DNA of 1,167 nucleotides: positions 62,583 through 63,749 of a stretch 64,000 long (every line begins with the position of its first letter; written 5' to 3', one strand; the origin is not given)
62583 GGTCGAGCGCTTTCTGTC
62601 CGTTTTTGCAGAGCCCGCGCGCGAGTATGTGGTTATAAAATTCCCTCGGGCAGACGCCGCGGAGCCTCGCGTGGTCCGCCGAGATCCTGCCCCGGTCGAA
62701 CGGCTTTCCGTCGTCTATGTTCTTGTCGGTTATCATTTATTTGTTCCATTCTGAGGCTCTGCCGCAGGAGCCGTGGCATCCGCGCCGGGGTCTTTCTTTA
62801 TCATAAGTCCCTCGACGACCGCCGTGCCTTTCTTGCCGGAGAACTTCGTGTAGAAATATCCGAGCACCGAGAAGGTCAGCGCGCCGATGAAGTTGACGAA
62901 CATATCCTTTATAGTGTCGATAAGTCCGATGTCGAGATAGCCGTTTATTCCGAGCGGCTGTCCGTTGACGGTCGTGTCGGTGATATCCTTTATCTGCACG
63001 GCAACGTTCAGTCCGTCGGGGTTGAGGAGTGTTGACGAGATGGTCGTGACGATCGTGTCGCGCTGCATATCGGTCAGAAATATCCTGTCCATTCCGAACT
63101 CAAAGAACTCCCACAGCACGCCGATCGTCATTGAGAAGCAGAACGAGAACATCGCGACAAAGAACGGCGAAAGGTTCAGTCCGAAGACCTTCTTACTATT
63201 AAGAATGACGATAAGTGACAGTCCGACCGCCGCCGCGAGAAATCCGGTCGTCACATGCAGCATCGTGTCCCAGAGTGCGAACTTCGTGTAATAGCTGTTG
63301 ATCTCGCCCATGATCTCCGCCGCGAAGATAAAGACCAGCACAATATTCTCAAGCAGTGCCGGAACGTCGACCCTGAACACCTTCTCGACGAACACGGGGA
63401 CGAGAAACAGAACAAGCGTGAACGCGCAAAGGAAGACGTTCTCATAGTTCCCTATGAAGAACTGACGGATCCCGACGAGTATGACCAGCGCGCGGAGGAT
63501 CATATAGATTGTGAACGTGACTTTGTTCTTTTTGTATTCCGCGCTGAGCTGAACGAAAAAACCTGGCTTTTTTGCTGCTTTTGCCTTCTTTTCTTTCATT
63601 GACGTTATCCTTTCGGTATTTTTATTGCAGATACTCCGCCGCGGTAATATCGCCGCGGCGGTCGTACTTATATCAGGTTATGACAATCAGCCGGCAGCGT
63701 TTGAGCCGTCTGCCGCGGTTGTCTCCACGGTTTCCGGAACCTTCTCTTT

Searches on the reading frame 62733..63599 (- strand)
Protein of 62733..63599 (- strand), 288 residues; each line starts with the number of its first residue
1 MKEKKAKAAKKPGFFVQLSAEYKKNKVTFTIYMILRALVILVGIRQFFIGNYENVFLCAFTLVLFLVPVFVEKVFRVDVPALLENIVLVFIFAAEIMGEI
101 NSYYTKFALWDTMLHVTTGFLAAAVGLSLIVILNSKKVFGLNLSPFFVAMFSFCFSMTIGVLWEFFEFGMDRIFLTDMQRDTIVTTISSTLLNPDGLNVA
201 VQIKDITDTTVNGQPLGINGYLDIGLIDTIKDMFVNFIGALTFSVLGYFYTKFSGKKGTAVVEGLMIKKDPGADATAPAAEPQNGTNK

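Call 89: find_encoding_contigs(protein=window:62733-63599:-, flank=10000, max_places=2)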
Protein window:62733-63599:- (288 aa): 22 contigs read that carry it; 2 places shown.
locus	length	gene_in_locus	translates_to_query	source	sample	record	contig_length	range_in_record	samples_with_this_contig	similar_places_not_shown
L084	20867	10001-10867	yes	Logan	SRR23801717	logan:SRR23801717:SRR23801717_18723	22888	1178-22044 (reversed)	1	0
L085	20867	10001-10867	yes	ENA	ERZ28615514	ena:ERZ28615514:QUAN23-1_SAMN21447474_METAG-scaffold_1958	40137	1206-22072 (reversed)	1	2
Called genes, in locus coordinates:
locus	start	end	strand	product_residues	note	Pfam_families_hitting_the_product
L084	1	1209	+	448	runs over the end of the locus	PF01595:CNNM, PF00571:CBS (weak), PF03471:CorC_HlyC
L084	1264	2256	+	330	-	PF17996:CE2_N, PF00657:Lipase_GDSL, PF13472:Lipase_GDSL_2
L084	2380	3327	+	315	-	PF18937:DUF5685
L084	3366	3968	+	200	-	PF00226:DnaJ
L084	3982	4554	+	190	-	-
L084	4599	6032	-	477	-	-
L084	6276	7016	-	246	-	PF00756:Esterase (faint), PF02230:Abhydrolase_2 (faint), PF01738:DLH, PF12146:Hydrolase_4 (faint), PF00326:Peptidase_S9 (faint)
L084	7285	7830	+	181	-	PF08876:DUF1836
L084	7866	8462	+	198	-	-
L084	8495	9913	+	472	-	PF01145:Band_7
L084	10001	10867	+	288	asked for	PF09997:DUF2238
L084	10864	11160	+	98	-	-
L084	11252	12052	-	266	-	PF12844:HTH_19, PF13560:HTH_31, PF01381:HTH_3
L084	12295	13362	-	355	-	PF13472:Lipase_GDSL_2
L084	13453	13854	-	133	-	PF14478:DUF4430 (weak)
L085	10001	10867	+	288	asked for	PF09997:DUF2238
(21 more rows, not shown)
